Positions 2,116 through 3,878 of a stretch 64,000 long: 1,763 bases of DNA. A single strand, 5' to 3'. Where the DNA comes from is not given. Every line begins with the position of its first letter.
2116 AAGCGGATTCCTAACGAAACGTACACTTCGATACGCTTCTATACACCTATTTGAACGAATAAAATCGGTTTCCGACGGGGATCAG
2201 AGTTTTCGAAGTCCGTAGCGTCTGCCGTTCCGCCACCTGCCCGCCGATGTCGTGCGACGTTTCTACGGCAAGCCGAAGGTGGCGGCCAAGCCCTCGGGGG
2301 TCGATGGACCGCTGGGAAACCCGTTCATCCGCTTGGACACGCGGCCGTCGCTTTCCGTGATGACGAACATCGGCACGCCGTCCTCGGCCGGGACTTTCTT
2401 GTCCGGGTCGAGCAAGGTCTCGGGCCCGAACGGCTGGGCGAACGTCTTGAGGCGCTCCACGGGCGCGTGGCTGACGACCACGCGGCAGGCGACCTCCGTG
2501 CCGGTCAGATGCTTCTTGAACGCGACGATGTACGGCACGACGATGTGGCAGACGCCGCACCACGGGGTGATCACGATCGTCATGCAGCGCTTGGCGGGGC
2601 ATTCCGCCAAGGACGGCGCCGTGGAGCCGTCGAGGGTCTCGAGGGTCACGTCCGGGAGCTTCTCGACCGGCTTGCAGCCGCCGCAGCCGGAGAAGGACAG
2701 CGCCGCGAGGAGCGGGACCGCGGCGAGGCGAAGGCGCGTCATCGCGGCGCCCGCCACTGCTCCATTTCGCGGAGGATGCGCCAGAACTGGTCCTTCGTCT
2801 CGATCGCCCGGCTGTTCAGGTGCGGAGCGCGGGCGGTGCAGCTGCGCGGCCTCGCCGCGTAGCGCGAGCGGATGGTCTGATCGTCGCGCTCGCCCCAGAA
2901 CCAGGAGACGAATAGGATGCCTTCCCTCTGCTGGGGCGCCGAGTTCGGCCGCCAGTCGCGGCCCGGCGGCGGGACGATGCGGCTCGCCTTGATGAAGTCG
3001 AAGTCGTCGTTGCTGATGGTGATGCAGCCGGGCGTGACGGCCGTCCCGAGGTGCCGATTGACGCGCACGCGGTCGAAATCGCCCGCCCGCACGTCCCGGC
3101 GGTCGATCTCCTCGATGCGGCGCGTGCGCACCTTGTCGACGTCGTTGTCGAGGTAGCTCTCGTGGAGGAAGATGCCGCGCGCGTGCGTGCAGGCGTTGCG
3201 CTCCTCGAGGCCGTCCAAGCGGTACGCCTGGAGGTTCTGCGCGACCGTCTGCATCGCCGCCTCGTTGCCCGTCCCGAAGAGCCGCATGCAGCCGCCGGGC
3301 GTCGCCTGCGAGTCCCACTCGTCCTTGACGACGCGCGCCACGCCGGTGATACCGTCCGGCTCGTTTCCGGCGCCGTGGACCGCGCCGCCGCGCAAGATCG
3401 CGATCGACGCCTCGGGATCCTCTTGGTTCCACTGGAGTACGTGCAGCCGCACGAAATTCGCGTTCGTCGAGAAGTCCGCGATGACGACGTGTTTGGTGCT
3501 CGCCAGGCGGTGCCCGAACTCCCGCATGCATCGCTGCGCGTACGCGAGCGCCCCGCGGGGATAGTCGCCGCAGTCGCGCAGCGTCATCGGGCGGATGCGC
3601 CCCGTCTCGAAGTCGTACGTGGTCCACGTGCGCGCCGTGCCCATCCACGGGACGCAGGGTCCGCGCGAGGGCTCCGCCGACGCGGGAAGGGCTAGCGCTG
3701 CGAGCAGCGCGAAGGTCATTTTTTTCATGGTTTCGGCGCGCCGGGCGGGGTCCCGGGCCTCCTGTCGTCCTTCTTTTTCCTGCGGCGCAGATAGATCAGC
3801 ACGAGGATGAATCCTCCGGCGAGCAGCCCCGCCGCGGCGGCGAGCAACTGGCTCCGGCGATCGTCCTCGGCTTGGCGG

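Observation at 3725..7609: Giant secreted protein built from a previously unrecognised ~90-aa Cys-containing repeat module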

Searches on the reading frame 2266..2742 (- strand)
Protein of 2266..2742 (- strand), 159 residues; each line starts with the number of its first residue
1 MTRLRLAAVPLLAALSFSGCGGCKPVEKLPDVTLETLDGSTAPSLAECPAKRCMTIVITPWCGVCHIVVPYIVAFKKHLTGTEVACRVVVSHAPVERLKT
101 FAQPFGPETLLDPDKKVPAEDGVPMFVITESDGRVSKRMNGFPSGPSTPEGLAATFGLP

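Call 10: search_protein_families(library=pfam, max_evalue=1, proteins=[window:2266-2742:-])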
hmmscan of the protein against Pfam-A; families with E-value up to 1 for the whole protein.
seq(159 aa): 3 families
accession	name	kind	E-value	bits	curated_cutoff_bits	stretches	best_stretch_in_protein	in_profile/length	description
PF08534.16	Redoxin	-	0.00018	21.7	26.6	1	27-122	4-103/148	Redoxin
PF14595.12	Thioredoxin_9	-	0.051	13.9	25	1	56-84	47-75/129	Thioredoxin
PF00085.26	Thioredoxin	-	0.15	12.5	23.5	1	58-92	26-55/103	Thioredoxin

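Call 11: search_protein_families(library=ncbifam, max_evalue=1, proteins=[window:2266-2742:-])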
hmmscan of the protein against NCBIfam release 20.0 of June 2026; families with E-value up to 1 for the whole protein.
seq(159 aa): 4 families
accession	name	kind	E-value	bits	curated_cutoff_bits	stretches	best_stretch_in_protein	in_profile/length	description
NF047847.2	SS_mature_LptM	equivalog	0.17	12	27.7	1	1-21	1-21/31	LPS translocon maturation chaperone LptM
TIGR03287.1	methan_mark_16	hypoth_equivalog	0.18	10.2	363.95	1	14-34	167-187/391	methanogenesis marker 16 metalloprotein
TIGR01068.1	thioredoxin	equivalog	0.19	11.9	96.8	1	59-88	23-52/101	thioredoxin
TIGR01126.1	pdi_dom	equivalog_domain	0.46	10.8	107.2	1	52-83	16-47/105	protein disulfide-isomerase domain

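Call 80: search_solved_structures(query=A7, max_evalue=1, show_alignments=1)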
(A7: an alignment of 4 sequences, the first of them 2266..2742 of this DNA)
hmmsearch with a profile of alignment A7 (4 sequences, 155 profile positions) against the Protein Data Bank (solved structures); distinct sequences matched with E-value up to 1: 48.
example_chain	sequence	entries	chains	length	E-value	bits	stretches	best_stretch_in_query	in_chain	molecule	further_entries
2b5e_A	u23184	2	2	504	2.3e-05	27.3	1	31-78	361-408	Protein disulfide-isomerase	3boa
8zpw_B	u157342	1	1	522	2.5e-05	27.2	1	31-78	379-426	Protein disulfide-isomerase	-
29te_B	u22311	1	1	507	3.2e-05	26.9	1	47-89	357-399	Protein disulfide-isomerase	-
9tpa_B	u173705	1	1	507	3.2e-05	26.9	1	47-89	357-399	Protein disulfide-isomerase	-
3kcm_A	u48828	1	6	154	0.00058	22.8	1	26-137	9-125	Thioredoxin family protein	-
3gl3_A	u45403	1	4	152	0.00066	22.6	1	56-139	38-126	Putative Thiol:disulfide interchange protein DsbE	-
8eky_M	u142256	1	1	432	0.00091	22.1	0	55-68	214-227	Thioredoxin domain-containing protein 5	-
2lja_A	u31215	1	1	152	0.0012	21.7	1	49-152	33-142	Putative thiol-disulfide oxidoreductase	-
8eoj_A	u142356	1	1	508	0.0016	21.3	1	38-102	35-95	Protein disulfide-isomerase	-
2ls5_A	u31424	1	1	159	0.0017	21.2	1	32-133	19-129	Uncharacterized protein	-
4ekz_A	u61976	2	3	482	0.0027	20.6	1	53-102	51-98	Protein disulfide-isomerase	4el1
6i7s_A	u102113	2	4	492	0.003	20.5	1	53-102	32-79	Protein disulfide-isomerase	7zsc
2h1b_A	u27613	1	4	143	0.0049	19.8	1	56-138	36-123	Thiol-disulfide oxidoreductase resA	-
3c73_A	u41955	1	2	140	0.005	19.8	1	56-138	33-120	Thiol-disulfide oxidoreductase resA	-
3c71_A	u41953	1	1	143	0.0057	19.5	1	56-138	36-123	Thiol-disulfide oxidoreductase resA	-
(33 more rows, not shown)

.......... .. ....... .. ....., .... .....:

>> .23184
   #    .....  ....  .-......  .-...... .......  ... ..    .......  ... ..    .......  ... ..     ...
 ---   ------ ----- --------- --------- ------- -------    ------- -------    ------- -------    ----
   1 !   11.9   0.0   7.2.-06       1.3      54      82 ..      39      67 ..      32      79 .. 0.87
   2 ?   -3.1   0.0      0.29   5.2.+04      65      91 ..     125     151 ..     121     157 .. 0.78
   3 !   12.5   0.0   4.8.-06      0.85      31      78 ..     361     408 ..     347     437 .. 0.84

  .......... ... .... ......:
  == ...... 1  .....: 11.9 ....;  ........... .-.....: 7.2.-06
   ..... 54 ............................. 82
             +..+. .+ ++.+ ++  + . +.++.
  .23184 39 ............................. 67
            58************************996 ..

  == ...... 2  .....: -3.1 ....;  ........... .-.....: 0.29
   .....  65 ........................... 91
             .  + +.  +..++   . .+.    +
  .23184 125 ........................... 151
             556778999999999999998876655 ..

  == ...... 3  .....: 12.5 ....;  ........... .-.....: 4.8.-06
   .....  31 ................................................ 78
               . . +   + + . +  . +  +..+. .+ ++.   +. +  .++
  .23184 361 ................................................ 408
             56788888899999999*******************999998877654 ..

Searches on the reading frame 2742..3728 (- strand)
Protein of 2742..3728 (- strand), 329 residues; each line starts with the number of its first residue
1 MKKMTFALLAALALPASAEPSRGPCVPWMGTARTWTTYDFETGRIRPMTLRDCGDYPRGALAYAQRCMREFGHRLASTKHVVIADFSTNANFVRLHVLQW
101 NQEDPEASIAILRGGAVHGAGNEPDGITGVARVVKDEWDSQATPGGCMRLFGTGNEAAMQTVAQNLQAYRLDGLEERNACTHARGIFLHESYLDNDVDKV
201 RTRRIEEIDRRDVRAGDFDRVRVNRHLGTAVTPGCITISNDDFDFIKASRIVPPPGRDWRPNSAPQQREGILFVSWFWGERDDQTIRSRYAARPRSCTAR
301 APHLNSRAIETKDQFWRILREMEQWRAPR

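Call 10: search_protein_families(library=pfam, max_evalue=1, proteins=[window:2742-3728:-])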
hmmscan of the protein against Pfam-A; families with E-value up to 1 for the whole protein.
seq(329 aa): 2 families
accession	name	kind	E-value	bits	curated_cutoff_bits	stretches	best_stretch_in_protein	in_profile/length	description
PF13645.11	YkuD_2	-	0.0012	18.7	27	1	65-192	14-126/169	L,D-transpeptidase catalytic domain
PF08139.17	LPAM_1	-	0.075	13.9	20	1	1-14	1-14/18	Prokaryotic membrane lipoprotein lipid attachment site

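Call 11: search_protein_families(library=ncbifam, max_evalue=1, proteins=[window:2742-3728:-])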
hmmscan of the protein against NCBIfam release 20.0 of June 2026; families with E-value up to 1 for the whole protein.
seq(329 aa): 0 families

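Call 19: find_encoding_contigs(protein=window:2742-3728:-, flank=10000, max_places=10)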
Protein window:2742-3728:- (329 aa): 1 contig read that carries it; 1 place shown.
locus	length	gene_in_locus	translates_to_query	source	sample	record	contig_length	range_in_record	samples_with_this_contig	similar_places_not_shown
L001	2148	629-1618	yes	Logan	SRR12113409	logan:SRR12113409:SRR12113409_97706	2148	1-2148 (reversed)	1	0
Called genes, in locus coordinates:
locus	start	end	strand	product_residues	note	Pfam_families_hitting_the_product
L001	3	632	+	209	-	?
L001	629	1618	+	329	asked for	-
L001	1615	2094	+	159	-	-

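Call 44: search_solved_structures(query=window:2742-3728:-, max_evalue=10, show_alignments=2)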
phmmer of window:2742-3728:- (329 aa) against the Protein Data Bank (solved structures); distinct sequences matched with E-value up to 10: 1.
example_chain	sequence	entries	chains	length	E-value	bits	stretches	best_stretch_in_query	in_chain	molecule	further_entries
1eiw_A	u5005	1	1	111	0.51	12.5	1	253-295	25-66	HYPOTHETICAL PROTEIN MTH538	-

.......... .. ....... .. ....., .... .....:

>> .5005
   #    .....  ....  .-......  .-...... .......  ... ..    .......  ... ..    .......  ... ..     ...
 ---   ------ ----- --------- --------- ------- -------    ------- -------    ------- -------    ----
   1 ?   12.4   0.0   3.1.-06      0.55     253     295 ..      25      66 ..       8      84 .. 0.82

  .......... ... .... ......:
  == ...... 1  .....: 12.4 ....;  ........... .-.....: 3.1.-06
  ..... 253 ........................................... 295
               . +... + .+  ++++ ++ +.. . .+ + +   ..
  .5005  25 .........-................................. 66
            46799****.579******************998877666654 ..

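Call 46: find_homologous_proteins(query=window:2742-3728:-, max_evalue=0.001)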
Query window:2742-3728:- (329 aa): 20 proteins with E <= 0.001 among 2769 candidates.
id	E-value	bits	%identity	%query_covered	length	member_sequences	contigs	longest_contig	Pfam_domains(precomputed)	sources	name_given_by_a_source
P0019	7.9e-225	763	100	99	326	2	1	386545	-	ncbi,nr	ncbi:MAG: hypothetical protein HY078_10725 [Elusimicrobia bacterium]|nr:hypothetical protein [Elusim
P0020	9.2e-140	483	65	94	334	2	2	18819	-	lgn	-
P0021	3.7e-134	465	62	94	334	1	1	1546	-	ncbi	-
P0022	1.3e-126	440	58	97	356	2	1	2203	-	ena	-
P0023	7.3e-126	438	59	93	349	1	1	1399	-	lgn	-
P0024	3.8e-125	435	58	94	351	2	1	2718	-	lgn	-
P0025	5.5e-125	435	58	94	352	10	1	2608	-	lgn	-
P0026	1.8e-121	423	60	92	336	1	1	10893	-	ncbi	-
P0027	1.1e-120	421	62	91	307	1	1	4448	-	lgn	-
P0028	1.2e-120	421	57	93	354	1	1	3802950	-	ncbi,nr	ncbi:MAG: hypothetical protein M0D55_15890 [Elusimicrobiota bacterium]|nr:MAG: hypothetical protein 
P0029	7.5e-120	418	58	98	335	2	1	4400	-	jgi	jgi:hypothetical protein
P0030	3.8e-114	399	59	88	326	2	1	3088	-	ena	-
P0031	1.2e-112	394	54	98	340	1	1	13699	-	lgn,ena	-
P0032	1.2e-109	384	55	92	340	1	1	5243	-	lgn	-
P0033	4.6e-87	310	51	85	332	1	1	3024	-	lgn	-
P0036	1.5e-49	187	38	96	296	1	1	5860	-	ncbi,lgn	-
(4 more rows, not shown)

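Call 47: find_encoding_contigs(protein=P0020, flank=10000, max_places=3)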
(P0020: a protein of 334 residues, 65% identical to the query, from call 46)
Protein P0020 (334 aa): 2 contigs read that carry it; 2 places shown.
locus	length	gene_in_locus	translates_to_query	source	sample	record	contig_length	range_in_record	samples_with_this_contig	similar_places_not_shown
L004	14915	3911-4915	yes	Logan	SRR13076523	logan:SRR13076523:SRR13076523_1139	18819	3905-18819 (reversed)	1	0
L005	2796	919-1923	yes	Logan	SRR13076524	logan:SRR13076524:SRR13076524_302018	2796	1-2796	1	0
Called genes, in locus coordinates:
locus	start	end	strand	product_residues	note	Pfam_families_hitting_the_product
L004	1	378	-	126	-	?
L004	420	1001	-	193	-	PF12728:HTH_17, PF00072:Response_reg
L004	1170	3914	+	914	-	-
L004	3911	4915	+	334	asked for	-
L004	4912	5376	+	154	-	-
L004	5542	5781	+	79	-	-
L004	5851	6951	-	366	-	PF25106:VWA_4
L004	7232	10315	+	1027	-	PF00675:Peptidase_M16, PF05193:Peptidase_M16_C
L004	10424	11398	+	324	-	PF00089:Trypsin, PF10459:Peptidase_S46 (faint), PF13365:Trypsin_2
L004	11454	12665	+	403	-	PF01875:Memo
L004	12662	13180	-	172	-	-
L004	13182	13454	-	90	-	PF01169:GDT1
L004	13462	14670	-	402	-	PF13091:PLDc_2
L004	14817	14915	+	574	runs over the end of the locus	PF01541:GIY-YIG, PF13860:FlgD_ig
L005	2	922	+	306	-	?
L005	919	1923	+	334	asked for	-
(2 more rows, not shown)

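Call 48: find_encoding_contigs(protein=P0028, flank=10000, max_places=3)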
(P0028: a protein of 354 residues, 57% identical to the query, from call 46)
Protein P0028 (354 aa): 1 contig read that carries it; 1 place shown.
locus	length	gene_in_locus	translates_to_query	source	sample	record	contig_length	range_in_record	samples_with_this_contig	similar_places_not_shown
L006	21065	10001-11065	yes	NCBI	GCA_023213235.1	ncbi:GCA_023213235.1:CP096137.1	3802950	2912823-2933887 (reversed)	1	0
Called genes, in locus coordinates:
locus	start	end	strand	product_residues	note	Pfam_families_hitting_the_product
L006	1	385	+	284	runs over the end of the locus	-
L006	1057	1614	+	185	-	-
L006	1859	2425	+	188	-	-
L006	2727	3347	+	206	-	-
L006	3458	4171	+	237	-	-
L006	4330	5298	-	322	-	PF13518:HTH_28 (faint), PF13565:HTH_32, PF00665:rve, PF13683:rve_3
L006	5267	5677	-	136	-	PF01527:HTH_Tnp_1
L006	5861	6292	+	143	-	PF00583:Acetyltransf_1, PF13673:Acetyltransf_10 (weak), PF13508:Acetyltransf_7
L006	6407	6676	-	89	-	-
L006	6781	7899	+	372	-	PF12276:DUF3617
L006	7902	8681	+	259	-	PF00768:Peptidase_S11, PF13354:Beta-lactamase2 (weak)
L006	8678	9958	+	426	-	PF13424:TPR_12 (faint), PF13432:TPR_16 (weak), PF13414:TPR_11 (faint), PF00515:TPR_1 (faint), PF13181:TPR_8 (faint)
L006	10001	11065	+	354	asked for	-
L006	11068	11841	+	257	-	PF04280:Tim44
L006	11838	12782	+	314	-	PF05099:TerB (faint)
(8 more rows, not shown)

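Call 49: find_encoding_contigs(protein=P0027, flank=10000, max_places=3)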
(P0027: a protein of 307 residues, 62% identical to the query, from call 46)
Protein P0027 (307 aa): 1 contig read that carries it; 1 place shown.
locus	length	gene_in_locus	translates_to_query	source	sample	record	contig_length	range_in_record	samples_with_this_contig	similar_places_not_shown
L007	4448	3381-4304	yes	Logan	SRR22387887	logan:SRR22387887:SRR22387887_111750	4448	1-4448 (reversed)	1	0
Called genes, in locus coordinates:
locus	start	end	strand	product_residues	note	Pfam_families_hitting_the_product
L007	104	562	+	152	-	-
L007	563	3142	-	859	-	-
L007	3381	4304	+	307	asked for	-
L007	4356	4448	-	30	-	?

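Call 52: search_protein_families(library=pfam, alignment_id=A6, max_evalue=0.01)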
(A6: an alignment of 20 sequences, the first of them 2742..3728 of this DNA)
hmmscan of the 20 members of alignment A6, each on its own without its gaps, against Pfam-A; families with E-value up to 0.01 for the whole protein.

A. member 1, window:2742-3728:- (329 aa): 1 family
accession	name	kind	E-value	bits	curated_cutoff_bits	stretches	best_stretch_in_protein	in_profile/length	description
PF13645.11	YkuD_2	-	0.0012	18.7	27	1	65-192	14-126/169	L,D-transpeptidase catalytic domain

B. families by the number of members that match (of 20 scanned): 2 families
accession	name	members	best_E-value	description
PF13645.11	YkuD_2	13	1.3e-06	L,D-transpeptidase catalytic domain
PF13185.12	GAF_2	2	0.0019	GAF domain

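Call 60: predict_structure(alignment_id=A6)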
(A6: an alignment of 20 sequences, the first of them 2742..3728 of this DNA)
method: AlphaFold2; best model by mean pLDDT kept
length: 329 residues; sequences in the alignment: 20
mean_pLDDT: 84.2   pTM: 0.87
mean pLDDT of the five models: 84.2, 81.3, 81.1, 80.4, 75.0
residues with pLDDT >= 90: 140; 70-90: 136; 50-70: 47; < 50: 6
segments of 3 or more residues with pLDDT < 50: 1-3, 14-16
pLDDT, mean of each block of 10 residues (from residue 1): 52 53 82 95 97 89 98 98 87 90 98 85 59 83 91 80 77 94 90 76 84 83 70 81 95 92 90 94 92 85 79 79 77
secondary structure, 60 per line:
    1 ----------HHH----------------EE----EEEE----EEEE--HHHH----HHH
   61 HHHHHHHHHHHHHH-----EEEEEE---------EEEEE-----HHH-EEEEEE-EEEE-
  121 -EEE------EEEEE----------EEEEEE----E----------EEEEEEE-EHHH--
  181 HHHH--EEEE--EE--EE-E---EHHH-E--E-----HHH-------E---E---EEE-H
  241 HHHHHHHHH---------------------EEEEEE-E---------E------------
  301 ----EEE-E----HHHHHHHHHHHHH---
elements in order: E36-39 E44-47 H50-53 H58-74 E80-85 E95-99 E109-114 E116-119 E122-124 E131-135 E146-151 E167-173 H181-184 E187-190 E236-238 H240-249 E271-276 E305-307 H314-326

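Call 68: find_encoding_contigs(protein=P0031, flank=8000, max_places=2)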
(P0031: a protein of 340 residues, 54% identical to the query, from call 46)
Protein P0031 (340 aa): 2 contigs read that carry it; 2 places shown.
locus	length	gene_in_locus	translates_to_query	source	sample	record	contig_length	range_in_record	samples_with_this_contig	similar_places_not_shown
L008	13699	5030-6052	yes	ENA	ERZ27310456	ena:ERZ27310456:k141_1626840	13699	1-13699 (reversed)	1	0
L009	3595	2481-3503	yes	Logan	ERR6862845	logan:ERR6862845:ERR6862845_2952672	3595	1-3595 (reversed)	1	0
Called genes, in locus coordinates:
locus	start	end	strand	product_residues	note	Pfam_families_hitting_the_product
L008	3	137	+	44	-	?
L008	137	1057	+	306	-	PF01551:Peptidase_M23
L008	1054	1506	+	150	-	-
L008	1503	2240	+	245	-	PF00561:Abhydrolase_1, PF12146:Hydrolase_4, PF12697:Abhydrolase_6, PF01738:DLH (faint)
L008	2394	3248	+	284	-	PF04072:LCM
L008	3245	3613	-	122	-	-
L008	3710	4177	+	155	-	-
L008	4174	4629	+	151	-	PF00583:Acetyltransf_1, PF13673:Acetyltransf_10, PF13508:Acetyltransf_7, PF08445:FR47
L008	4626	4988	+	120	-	-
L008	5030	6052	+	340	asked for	-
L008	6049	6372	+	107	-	-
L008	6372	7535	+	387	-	PF00072:Response_reg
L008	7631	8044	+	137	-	PF01197:Ribosomal_L31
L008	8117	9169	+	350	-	PF03462:PCRF, PF00472:RF-1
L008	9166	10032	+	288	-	PF17827:PrmC_N, PF06325:PrmA, PF08241:Methyltransf_11 (faint), PF05175:MTS, PF10294:Methyltransf_16 (weak), PF13847:Methyltransf_31 (weak), PF08242:Methyltransf_12 (weak), PF13649:Methyltransf_25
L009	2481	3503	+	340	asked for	-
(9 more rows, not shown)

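Call 69: find_encoding_contigs(protein=P0036, flank=8000, max_places=2)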
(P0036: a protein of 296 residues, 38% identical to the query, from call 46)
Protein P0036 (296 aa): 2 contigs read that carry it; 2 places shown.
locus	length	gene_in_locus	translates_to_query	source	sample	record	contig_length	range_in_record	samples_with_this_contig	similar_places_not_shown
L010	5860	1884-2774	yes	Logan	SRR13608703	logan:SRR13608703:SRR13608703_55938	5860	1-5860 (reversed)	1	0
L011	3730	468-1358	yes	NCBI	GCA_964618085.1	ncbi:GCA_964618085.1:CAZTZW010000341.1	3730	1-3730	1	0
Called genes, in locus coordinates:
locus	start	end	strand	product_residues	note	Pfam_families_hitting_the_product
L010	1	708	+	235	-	?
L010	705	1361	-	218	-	PF00484:Pro_CA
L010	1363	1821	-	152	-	PF00383:dCMP_cyt_deam_1, PF14437:MafB19-deam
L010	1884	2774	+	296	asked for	-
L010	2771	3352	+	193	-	-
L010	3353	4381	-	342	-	PF01515:PTA_PTB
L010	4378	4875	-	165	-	PF04305:DUF455, PF02915:Rubrerythrin (weak)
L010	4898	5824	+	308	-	PF12146:Hydrolase_4 (faint), PF00561:Abhydrolase_1, PF12697:Abhydrolase_6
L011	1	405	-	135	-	?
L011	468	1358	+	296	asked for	-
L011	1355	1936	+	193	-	-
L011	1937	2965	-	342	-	PF01515:PTA_PTB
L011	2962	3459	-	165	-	PF04305:DUF455, PF02915:Rubrerythrin (weak)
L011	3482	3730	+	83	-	?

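Call 70: find_encoding_contigs(protein=P0032, flank=8000, max_places=2)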
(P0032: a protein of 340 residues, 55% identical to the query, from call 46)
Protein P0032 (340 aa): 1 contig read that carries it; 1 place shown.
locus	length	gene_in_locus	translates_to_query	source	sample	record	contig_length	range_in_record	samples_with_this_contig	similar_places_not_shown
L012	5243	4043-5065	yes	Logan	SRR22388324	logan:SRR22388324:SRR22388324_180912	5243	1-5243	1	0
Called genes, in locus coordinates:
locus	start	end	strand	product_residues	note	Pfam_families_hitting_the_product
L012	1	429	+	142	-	?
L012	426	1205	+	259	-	PF13489:Methyltransf_23, PF01209:Ubie_methyltran, PF08241:Methyltransf_11, PF08242:Methyltransf_12, PF13649:Methyltransf_25, PF13847:Methyltransf_31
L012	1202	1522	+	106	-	-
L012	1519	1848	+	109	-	-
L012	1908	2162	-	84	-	-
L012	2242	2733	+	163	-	PF07853:DUF1648 (weak)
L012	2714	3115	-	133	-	PF16537:T2SSB (weak)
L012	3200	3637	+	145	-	PF13302:Acetyltransf_3, PF00583:Acetyltransf_1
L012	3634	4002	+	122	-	-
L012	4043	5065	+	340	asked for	-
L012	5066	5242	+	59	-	?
